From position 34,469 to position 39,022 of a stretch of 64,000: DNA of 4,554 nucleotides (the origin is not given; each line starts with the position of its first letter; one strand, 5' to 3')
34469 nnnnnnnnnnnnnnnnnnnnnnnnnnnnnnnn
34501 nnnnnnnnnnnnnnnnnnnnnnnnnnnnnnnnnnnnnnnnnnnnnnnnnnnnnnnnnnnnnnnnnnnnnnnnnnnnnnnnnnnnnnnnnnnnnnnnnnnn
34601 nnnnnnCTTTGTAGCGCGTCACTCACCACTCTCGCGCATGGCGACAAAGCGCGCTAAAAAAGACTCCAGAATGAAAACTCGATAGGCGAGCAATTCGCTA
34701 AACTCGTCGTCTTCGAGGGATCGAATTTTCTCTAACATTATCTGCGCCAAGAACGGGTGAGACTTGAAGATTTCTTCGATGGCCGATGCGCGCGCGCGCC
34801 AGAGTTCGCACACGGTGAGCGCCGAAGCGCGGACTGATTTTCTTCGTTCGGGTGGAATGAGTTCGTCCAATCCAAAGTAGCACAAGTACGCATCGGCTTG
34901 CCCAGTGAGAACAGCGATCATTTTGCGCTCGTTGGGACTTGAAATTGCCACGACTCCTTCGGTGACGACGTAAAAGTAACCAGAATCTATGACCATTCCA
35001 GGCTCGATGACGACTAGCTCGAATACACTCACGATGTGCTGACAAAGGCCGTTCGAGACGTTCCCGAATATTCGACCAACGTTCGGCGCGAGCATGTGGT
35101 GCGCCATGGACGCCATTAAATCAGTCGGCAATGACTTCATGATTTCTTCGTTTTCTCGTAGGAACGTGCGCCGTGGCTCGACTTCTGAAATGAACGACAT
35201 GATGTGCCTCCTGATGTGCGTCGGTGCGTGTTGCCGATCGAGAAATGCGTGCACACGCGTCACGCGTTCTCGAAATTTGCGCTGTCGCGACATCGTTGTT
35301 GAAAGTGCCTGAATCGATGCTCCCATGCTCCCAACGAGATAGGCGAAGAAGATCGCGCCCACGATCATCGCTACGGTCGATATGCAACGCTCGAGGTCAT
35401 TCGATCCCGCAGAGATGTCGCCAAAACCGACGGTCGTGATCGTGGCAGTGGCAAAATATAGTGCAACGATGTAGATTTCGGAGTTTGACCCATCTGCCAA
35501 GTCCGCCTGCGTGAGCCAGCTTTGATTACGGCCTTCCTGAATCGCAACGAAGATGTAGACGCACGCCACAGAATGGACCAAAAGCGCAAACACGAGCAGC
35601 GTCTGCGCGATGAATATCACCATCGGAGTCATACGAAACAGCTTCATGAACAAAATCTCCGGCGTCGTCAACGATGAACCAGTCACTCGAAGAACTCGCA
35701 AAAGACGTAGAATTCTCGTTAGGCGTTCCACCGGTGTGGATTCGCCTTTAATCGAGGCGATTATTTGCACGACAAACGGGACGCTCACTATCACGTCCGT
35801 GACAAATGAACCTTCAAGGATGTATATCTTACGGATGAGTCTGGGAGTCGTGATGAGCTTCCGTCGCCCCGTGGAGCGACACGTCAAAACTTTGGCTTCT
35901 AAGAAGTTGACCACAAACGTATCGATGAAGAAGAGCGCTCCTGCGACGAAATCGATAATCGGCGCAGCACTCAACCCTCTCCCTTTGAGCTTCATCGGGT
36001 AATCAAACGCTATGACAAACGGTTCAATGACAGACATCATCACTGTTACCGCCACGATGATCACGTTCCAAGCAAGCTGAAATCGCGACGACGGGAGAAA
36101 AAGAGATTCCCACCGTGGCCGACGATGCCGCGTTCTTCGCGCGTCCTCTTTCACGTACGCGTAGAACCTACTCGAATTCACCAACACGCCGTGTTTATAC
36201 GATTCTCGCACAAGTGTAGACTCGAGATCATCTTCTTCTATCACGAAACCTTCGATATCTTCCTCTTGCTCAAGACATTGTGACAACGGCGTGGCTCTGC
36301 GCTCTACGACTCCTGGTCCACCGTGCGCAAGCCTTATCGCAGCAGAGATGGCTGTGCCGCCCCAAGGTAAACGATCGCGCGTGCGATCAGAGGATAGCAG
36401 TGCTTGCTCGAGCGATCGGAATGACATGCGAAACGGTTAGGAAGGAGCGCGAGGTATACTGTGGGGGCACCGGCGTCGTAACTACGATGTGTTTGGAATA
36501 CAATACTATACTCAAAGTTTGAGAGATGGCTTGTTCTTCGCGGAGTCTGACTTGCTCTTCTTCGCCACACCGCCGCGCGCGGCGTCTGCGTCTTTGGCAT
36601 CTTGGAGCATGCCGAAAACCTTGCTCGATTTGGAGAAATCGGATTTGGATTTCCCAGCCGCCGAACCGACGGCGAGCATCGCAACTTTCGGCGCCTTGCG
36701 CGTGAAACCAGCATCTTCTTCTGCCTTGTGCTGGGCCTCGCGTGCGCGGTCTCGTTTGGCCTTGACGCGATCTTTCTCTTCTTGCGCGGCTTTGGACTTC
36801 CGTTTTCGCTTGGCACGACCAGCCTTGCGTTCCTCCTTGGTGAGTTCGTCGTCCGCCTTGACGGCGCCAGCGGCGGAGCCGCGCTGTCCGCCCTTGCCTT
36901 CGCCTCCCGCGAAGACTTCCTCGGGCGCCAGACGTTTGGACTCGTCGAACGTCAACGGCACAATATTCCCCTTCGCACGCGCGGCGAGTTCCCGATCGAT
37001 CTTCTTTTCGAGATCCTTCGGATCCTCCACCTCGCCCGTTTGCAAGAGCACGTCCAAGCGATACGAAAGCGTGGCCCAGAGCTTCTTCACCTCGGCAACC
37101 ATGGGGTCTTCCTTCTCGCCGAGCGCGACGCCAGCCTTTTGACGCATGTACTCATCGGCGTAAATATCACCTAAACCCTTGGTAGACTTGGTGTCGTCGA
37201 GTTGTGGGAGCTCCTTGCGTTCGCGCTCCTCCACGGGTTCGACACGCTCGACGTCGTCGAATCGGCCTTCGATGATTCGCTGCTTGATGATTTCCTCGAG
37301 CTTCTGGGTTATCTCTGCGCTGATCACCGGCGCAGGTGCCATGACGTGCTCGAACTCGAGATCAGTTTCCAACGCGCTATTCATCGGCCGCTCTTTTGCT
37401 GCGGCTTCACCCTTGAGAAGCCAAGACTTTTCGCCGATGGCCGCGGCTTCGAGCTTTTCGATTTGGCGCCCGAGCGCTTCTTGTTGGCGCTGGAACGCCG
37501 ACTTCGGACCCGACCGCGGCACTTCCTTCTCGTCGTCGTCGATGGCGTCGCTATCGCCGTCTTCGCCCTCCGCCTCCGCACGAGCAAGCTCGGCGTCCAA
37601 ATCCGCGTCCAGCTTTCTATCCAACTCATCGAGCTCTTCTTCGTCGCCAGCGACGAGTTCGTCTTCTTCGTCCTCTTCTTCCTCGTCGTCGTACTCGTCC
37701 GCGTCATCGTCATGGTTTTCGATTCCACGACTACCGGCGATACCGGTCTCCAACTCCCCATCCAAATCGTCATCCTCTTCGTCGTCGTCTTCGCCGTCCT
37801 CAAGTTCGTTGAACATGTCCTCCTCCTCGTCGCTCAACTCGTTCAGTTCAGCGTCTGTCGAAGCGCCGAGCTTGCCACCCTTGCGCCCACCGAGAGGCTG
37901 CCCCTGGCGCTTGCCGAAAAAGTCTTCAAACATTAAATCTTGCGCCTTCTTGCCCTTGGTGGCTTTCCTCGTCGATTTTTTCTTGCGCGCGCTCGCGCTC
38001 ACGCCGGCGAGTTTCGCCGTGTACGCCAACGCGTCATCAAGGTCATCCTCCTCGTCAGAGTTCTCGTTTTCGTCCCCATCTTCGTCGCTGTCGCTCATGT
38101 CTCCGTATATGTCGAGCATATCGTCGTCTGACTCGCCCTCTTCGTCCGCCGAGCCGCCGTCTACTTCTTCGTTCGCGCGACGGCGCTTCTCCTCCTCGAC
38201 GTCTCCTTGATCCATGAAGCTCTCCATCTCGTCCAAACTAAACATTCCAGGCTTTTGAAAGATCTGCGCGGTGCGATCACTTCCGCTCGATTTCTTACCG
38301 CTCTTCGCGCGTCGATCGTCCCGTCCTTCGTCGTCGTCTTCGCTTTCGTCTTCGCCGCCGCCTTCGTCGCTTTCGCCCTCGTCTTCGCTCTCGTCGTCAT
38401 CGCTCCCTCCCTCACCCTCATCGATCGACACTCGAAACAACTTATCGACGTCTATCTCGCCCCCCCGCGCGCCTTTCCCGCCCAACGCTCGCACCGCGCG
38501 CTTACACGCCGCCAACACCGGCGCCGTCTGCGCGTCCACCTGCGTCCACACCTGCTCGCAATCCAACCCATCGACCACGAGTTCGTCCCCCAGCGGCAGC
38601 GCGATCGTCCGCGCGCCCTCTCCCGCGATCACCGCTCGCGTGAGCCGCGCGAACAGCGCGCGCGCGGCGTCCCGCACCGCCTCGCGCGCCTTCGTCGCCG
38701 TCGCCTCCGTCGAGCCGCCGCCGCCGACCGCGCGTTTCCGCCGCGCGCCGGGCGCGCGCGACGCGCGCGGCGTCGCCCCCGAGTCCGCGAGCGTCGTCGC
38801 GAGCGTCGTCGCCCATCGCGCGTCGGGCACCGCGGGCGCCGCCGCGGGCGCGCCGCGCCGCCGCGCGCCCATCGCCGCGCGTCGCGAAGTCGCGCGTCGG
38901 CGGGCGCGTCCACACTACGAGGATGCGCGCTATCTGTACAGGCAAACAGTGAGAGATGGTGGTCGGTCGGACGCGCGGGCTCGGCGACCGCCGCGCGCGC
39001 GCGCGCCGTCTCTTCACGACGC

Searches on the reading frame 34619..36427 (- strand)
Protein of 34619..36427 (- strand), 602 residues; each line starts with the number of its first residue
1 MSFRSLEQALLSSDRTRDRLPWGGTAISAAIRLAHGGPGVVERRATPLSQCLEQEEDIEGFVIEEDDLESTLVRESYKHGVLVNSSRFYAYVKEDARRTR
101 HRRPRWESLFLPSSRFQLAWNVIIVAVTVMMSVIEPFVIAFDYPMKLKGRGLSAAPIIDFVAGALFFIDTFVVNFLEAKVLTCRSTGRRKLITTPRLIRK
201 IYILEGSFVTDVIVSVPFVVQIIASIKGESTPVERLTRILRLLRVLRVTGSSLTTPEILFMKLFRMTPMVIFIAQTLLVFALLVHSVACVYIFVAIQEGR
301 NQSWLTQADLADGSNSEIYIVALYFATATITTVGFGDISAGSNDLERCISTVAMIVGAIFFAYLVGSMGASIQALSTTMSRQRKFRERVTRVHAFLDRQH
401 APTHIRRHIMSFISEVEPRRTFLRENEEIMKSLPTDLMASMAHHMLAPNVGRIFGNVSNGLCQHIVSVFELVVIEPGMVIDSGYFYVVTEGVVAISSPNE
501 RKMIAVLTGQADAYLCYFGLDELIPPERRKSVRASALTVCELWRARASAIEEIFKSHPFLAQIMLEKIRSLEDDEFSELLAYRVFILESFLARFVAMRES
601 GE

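Call 37: search_protein_families(library=pfam, proteins=[window:34619-36427:-], max_evalue=0.00001)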
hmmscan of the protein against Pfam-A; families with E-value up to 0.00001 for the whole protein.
window:34619-36427:- (602 aa): 2 families
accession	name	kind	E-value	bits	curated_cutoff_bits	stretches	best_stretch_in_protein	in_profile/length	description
PF00520.37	Ion_trans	-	9.2e-16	58.2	25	1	119-375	3-236/241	Ion transport protein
PF07885.22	Ion_trans_2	-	1.1e-10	41.7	22.5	1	317-372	23-77/79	Ion channel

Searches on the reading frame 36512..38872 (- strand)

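Call 37: search_protein_families(library=pfam, proteins=[window:36512-38872:-], max_evalue=0.00001)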
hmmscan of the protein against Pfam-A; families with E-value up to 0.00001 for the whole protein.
window:36512-38872:- (786 aa): 1 family
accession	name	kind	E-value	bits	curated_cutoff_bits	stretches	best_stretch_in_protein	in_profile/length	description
PF04006.17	Mpp10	-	5e-76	257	29.9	1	65-700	10-527/529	Mpp10 protein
